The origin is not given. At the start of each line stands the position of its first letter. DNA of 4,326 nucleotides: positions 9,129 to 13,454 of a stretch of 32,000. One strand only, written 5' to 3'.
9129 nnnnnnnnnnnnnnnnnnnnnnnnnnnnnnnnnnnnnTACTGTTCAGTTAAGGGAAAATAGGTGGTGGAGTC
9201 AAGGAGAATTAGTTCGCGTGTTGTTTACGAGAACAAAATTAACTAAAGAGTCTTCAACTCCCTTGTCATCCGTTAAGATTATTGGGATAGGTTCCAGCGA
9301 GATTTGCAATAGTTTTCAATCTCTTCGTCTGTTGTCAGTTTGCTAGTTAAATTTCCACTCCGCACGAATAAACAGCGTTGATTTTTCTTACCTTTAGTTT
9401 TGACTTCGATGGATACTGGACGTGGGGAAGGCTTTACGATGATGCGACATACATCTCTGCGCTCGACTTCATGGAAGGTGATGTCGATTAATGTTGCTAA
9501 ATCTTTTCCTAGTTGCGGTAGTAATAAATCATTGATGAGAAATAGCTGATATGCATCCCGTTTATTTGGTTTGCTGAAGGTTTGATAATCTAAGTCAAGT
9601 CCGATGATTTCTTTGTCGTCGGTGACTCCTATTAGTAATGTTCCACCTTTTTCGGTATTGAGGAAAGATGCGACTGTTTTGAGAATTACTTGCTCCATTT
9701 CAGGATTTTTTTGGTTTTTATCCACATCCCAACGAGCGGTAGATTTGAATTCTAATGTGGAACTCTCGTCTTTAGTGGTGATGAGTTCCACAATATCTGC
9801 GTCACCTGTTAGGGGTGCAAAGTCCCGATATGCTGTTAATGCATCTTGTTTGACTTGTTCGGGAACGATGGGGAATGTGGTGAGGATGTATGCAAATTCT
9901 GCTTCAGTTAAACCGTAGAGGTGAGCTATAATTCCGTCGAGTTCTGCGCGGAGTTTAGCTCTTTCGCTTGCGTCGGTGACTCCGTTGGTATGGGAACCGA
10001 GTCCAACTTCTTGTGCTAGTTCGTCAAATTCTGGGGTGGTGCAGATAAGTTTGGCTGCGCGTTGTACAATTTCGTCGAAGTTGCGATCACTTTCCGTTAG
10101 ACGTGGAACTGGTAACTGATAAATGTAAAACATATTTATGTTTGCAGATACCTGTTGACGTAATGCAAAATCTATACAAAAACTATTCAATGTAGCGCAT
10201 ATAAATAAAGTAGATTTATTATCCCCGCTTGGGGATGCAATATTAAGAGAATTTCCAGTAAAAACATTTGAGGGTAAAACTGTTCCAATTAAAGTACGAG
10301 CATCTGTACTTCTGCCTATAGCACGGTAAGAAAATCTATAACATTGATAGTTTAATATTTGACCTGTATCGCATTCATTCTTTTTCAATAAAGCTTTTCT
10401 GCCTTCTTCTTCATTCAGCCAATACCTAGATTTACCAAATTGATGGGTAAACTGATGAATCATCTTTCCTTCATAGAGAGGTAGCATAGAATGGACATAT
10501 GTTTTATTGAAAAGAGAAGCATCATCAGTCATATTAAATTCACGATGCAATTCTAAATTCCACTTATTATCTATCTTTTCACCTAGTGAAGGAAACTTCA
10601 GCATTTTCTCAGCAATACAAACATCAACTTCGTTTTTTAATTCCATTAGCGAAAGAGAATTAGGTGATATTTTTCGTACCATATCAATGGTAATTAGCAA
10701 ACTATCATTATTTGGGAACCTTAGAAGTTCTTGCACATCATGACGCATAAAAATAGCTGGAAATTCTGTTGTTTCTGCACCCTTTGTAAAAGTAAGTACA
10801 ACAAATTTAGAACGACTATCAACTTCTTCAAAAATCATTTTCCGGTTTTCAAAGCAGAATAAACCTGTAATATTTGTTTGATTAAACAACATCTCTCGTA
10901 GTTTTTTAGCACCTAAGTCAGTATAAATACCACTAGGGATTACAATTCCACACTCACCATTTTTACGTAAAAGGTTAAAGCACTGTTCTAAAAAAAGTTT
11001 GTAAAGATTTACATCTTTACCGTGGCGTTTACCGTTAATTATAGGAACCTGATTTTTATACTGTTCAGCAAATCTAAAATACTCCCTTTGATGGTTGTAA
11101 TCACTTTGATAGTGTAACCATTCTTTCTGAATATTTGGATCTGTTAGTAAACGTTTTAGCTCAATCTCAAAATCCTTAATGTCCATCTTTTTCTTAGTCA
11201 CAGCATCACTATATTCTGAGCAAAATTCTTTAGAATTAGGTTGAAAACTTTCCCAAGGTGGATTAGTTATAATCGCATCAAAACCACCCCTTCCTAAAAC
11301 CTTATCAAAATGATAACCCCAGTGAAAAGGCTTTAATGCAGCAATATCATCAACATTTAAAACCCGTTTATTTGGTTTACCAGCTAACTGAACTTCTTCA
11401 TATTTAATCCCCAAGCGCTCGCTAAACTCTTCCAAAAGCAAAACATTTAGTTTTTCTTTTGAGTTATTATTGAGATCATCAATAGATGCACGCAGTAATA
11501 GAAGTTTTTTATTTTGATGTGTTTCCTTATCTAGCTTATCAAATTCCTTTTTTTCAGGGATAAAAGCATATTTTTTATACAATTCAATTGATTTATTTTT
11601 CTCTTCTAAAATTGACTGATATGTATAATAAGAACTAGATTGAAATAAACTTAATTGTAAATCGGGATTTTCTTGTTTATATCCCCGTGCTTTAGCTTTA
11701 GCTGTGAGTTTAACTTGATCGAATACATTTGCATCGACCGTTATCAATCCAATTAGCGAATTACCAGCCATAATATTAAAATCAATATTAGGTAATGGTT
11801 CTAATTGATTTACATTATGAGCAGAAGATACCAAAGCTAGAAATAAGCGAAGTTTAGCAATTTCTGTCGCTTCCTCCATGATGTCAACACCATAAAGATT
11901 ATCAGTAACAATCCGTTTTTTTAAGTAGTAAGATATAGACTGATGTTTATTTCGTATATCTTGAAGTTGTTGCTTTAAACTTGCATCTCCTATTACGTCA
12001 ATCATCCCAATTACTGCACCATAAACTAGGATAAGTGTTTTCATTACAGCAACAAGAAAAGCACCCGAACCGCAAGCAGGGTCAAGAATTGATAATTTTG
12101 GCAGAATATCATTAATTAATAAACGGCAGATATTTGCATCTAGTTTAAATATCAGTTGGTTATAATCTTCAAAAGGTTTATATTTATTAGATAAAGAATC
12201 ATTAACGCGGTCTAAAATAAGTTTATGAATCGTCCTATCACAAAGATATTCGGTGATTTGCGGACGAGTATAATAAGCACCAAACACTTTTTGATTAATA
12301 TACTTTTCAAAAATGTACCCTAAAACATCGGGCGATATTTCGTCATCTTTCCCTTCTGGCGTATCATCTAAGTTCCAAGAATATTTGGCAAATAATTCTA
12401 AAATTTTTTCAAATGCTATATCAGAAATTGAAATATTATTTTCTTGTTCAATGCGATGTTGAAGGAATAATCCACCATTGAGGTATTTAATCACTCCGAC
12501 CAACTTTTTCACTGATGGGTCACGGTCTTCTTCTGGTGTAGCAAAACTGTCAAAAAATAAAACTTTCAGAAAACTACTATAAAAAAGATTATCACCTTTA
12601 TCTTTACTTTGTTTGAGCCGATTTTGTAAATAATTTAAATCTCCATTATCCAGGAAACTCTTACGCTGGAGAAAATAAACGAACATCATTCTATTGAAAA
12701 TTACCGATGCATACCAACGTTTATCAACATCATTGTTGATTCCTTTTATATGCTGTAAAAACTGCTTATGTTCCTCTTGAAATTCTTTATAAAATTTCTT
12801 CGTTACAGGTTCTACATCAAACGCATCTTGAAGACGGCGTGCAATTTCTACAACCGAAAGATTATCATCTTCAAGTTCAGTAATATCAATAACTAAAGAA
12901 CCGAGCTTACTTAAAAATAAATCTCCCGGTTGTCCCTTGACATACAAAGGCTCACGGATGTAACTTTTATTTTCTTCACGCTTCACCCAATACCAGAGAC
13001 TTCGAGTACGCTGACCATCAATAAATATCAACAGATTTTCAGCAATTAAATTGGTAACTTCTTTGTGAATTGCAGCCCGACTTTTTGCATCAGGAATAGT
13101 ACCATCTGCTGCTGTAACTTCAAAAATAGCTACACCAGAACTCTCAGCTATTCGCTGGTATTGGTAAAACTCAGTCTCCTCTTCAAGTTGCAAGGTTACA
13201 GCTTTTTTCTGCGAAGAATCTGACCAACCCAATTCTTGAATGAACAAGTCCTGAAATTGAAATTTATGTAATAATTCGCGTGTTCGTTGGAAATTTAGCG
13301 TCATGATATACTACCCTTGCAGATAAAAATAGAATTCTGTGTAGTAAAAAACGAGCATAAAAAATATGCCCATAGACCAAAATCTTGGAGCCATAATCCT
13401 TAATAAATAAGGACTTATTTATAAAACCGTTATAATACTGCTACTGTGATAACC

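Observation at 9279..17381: Two-gene PLD-SNF2 helicase + nuclease-less giant methyltransferase module (minimal DISARM-like or split type-ISP-like restriction system)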

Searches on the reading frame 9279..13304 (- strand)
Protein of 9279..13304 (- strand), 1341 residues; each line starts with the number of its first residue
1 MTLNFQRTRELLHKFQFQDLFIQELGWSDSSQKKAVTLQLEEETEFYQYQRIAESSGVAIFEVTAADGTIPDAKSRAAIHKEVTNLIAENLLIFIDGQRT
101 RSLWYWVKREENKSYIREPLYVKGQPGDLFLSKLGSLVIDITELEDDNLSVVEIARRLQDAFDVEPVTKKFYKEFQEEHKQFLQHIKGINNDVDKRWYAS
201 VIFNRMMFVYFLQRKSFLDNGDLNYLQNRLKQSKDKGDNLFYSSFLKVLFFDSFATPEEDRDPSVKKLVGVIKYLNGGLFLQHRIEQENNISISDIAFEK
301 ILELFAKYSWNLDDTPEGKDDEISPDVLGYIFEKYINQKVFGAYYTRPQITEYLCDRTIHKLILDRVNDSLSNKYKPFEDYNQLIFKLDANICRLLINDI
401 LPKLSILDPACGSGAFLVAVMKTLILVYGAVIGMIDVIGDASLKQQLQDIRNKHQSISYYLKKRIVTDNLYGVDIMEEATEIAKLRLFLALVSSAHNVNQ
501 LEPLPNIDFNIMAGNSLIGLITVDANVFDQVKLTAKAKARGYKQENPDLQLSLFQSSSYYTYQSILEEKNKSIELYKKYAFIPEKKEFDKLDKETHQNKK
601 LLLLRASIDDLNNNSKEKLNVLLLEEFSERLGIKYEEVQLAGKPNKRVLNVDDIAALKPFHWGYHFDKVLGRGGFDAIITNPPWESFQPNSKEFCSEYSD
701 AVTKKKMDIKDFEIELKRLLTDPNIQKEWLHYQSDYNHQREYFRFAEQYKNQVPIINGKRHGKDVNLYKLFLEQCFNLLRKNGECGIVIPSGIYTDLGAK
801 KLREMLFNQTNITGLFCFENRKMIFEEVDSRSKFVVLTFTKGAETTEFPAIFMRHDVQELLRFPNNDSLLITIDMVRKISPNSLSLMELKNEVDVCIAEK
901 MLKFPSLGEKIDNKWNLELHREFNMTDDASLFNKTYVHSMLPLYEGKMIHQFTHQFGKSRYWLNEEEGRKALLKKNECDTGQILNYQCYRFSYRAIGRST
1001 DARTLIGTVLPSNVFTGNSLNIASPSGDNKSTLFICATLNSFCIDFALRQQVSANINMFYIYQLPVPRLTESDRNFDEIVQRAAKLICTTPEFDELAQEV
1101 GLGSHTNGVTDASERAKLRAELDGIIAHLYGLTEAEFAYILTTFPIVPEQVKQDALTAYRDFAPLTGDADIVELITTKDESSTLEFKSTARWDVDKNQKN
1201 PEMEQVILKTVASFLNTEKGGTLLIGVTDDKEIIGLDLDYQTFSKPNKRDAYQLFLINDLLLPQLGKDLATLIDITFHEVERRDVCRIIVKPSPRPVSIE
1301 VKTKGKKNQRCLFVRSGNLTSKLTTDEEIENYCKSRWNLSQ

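Call 4: search_protein_families(library=pfam, proteins=[window:9279-13304:-], max_evalue=0.01)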
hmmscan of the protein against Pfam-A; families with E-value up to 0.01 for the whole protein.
window:9279-13304:- (1341 aa): 6 families
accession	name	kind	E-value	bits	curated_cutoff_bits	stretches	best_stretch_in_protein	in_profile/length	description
PF07669.17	Eco57I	-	2.8e-23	83.3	25.3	2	469-709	2-112/171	Eco57I restriction-modification methylase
PF04326.19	SLFN_AlbA_2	-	8.5e-18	65.4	25.3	1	1180-1322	1-116/118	Schlafen, AlbA_2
PF20473.4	MmeI_Mtase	-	1.6e-08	34.5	27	1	399-495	16-90/259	MmeI, DNA-methyltransferase domain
PF02384.22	N6_Mtase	-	1.1e-07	31.9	20.4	0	394-489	36-99/311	N-6 DNA Methylase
PF25120.1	DUF7814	-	1.8e-06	28.3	27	1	246-333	122-205/228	Domain of unknown function (DUF7814)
PF01170.24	UPF0020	-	0.00046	20.4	22.3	0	399-499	25-108/197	RMKL-like, methyltransferase domain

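Call 5: search_protein_families(library=padloc, proteins=[window:9279-13304:-], max_evalue=0.01)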
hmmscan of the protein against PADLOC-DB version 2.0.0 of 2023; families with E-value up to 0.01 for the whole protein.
window:9279-13304:- (1341 aa): 56 families (the best 25 are shown)
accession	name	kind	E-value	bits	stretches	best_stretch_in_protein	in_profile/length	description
PDLC03628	REase_MTase_IIG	-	1.6e-115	385.4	2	1-368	1-364/1100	Type IIG restriction enzyme-methyltransferase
PDLC03613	REase_MTase_IIG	-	3.4e-57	191.9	1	391-1150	485-1239/1250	Type IIG restriction enzyme-methyltransferase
PDLC03622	REase_MTase_IIG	-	8.9e-45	150.5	4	762-933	960-1124/1524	Type IIG restriction enzyme-methyltransferase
PDLC03612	REase_MTase_IIG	-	1.6e-40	137.2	2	319-716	426-850/1247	Type IIG restriction enzyme-methyltransferase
PDLC03601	REase_MTase_IIG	-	1.4e-31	107.2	1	158-534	198-573/1110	Type IIG restriction enzyme-methyltransferase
PDLC03365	MTase_II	-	6.7e-27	92.5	1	575-1085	57-516/578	Type II methyltransferase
PDLC03604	REase_MTase_IIG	-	9.7e-25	84.8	3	393-590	379-576/1011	Type IIG restriction enzyme-methyltransferase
PDLC02643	DrmMI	-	6.2e-24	81.9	1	403-703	601-897/1347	DrmMI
PDLC03620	REase_MTase_IIG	-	4.4e-23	78.9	1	671-1144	851-1352/1378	Type IIG restriction enzyme-methyltransferase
PDLC03614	REase_MTase_IIG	-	3.8e-21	72.5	2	646-840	918-1105/1584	Type IIG restriction enzyme-methyltransferase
PDLC03609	REase_MTase_IIG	-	6.7e-19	65.2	3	164-521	190-535/1066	Type IIG restriction enzyme-methyltransferase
PDLC03596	REase_MTase_IIG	-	4e-18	62.8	1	396-523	534-645/1148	Type IIG restriction enzyme-methyltransferase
PDLC03629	REase_MTase_IIG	-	1.3e-17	60.9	1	337-521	377-537/1182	Type IIG restriction enzyme-methyltransferase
PDLC03611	REase_MTase_IIG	-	4.4e-16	55.5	3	986-1156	1294-1463/1532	Type IIG restriction enzyme-methyltransferase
PDLC03598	REase_MTase_IIG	-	9.2e-16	54.9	1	169-492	160-437/912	Type IIG restriction enzyme-methyltransferase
PDLC03630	REase_MTase_IIG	-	8e-11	38.5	1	401-425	404-428/1100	Type IIG restriction enzyme-methyltransferase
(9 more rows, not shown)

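Call 6: search_protein_families(library=ncbifam, proteins=[window:9279-13304:-], max_evalue=0.01)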
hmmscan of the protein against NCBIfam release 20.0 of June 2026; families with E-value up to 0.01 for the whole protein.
window:9279-13304:- (1341 aa): 5 families
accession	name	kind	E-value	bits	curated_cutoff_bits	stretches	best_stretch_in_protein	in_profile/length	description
TIGR02987.1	met_A_Alw26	exception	2.9e-38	131.9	353.5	1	657-1154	112-515/523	Alw26I/Eco31I/Esp3I family type II restriction adenine-specific DNA-methyltransferase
NF033452.1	BREX_1_MTaseX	exception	7.2e-13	47.3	500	1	403-696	314-532/1210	BREX-1 system adenine-specific DNA-methyltransferase PglX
NF047738.1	antiphage_MADS2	equivalog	8.1e-11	40.9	720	2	754-813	480-539/654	methylation-associated defense system DNA methyltransferase MAD2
NF033451.1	BREX_2_MTaseX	equivalog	1.3e-07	29.7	400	1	401-559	222-359/1185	BREX-2 system adenine-specific DNA-methyltransferase PglX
NF033455.1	BREX_6_MTaseX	exception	5.8e-06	24.1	900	1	402-498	328-407/1319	BREX-6 system adenine-specific DNA-methyltransferase PglX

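Call 14: search_solved_structures(query=window:9279-13304:-, max_evalue=0.01, show_alignments=2)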
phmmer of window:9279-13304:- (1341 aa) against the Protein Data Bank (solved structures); distinct sequences matched with E-value up to 0.01: 0.

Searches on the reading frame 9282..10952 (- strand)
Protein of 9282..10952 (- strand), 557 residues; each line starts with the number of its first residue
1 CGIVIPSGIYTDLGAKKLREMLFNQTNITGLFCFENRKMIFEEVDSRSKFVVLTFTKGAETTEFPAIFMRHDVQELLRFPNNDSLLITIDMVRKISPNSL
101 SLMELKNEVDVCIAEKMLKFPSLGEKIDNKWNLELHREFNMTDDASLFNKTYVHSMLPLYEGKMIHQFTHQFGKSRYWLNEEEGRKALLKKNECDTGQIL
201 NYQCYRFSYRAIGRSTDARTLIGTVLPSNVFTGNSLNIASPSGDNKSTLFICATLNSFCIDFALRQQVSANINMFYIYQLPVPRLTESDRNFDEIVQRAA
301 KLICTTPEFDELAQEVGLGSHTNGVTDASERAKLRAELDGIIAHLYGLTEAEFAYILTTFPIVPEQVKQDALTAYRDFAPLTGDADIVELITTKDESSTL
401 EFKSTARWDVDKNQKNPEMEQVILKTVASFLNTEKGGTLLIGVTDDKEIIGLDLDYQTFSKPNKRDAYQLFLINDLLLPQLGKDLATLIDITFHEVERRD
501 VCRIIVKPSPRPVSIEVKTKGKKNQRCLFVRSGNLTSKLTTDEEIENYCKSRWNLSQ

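Call 35: search_protein_families(library=pfam, proteins=[window:9282-10952:-], max_evalue=10)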
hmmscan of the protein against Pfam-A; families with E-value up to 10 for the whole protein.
window:9282-10952:- (557 aa): 2 families
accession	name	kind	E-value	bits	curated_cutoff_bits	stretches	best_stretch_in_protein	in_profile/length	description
PF04326.19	SLFN_AlbA_2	-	9.1e-18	65.3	25.3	1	396-538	1-116/118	Schlafen, AlbA_2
PF03065.20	Glyco_hydro_57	-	0.067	12.9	21.2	1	129-178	87-134/291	Glycosyl hydrolase family 57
